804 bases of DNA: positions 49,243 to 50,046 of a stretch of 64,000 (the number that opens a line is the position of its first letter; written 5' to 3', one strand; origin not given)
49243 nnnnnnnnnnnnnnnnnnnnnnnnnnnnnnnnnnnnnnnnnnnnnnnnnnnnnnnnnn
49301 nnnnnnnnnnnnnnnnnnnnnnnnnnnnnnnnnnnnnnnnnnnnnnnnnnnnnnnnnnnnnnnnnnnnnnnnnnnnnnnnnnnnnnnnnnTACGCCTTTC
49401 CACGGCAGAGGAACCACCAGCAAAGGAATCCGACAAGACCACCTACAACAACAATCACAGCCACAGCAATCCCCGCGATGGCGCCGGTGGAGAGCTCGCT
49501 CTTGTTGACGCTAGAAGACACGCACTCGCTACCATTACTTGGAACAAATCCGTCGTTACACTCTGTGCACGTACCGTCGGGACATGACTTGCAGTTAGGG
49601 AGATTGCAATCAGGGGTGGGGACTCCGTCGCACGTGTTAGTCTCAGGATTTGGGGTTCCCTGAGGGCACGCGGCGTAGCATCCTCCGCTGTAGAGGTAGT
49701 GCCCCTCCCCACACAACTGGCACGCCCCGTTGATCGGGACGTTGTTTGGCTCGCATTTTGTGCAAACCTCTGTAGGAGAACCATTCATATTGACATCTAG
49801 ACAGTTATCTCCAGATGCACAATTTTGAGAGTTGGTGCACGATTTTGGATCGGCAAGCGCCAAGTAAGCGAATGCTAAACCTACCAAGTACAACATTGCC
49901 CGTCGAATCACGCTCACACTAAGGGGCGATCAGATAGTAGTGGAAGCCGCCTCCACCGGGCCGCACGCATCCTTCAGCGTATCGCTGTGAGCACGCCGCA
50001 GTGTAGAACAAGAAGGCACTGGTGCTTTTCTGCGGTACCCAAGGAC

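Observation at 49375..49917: Minimal VSP of about 168 aa sharing a near-identical tail and 3' UTR with the large VSP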

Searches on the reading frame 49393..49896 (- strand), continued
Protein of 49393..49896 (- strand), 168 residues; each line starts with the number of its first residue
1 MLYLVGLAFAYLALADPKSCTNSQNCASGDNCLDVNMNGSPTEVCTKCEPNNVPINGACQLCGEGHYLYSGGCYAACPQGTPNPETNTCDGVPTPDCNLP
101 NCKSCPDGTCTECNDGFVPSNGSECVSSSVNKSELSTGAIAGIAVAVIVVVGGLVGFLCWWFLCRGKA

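Call 58: fold_search(model_id=the predicted structure, library=pdb)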
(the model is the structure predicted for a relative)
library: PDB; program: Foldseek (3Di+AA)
matches with E <= 10: 152; with E <= 0.001: 0
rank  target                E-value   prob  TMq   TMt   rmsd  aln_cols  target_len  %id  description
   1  4c8v_B                1.2e-02  0.82  0.20  0.28   9.0       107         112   24  Xenopus RSPO2 Fu1-Fu2 crystal form I (released 2013-11-20)
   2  4c8v_D                2.1e-02  0.72  0.20  0.29   9.6       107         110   24  Xenopus RSPO2 Fu1-Fu2 crystal form I (released 2013-11-20)
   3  4c8v_C                3.2e-02  0.60  0.20  0.28   9.5       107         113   24  Xenopus RSPO2 Fu1-Fu2 crystal form I (released 2013-11-20)
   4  4c8v_A                3.4e-02  0.60  0.21  0.28   9.6       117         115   22  Xenopus RSPO2 Fu1-Fu2 crystal form I (released 2013-11-20)
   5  4c9r_D                5.1e-02  0.63  0.20  0.28   8.0        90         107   27  Xenopus ZNRF3 ectodomain in complex with Xenopus RSPO2 Fu1-Fu2 crystal form I (released 2013-11-20)
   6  4c99_D                5.4e-02  0.63  0.19  0.28   8.5        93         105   24  Mouse ZNRF3 ectodomain in complex with mouse RSPO2 Fu1-Fu2 crystal form I (released 2013-11-20)
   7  4c9v_B                6.2e-02  0.72  0.22  0.32   6.6        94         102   26  Xenopus RNF43 ectodomain in complex with Xenopus RSPO2 Fu1-Fu2 (released 2013-11-20)
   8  4c8v_H                8.6e-02  0.41  0.19  0.29   9.5       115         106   23  Xenopus RSPO2 Fu1-Fu2 crystal form I (released 2013-11-20)
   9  4li2_B                8.6e-02  0.35  0.18  0.27  10.5       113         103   21  Crystal Structures of Lgr4 and its complex with R-spondin1 (released 2013-08-07)
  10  4c8v_E                9.2e-02  0.35  0.20  0.29  10.2       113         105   26  Xenopus RSPO2 Fu1-Fu2 crystal form I (released 2013-11-20)
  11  4c8w_J                9.9e-02  0.41  0.21  0.30   9.0       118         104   24  Xenopus RSPO2 Fu1-Fu2 crystal form II (released 2013-11-20)
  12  4c9u_B                1.1e-01  0.51  0.20  0.29   8.0        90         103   26  Xenopus ZNRF3 ectodomain in complex with Xenopus RSPO2 Fu1-Fu2 crystal form II (released 2013-11-20)
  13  8xfp_G                1.4e-01  0.30  0.20  0.31  10.2       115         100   22  the pentamerA complex of LGR4-RSPO2-ZNRF3(delta RING) (released 2024-12-04)
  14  4bsr_C                1.5e-01  0.30  0.20  0.29   9.5       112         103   24  Structure of the ectodomain of LGR5 in complex with R-spondin-1 (Fu1Fu2) in P22121 crystal form (released 2013-06-19)
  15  9kb7_B                1.6e-01  0.54  0.23  0.33   6.4        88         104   24  Cryo-EM structure of LGR4-RSPO2 complex (released 2025-10-15)
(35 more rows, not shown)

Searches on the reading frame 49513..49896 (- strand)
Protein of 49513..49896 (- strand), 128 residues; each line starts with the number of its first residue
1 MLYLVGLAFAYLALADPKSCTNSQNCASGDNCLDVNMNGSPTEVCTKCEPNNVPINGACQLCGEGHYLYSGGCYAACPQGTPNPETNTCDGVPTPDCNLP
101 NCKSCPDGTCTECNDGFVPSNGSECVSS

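Call 64: find_related_loci(query=window:49513-49896:-, collection=metagenome_contigs, flank=3000)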
Query window:49513-49896:- (128 aa) in metagenome_contigs; peptide patterns used: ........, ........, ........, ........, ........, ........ (x = any residue, [..] = any of these).
344 stretches matched a pattern, but none encodes a relative of the query by tblastn (E <= 1e-3).
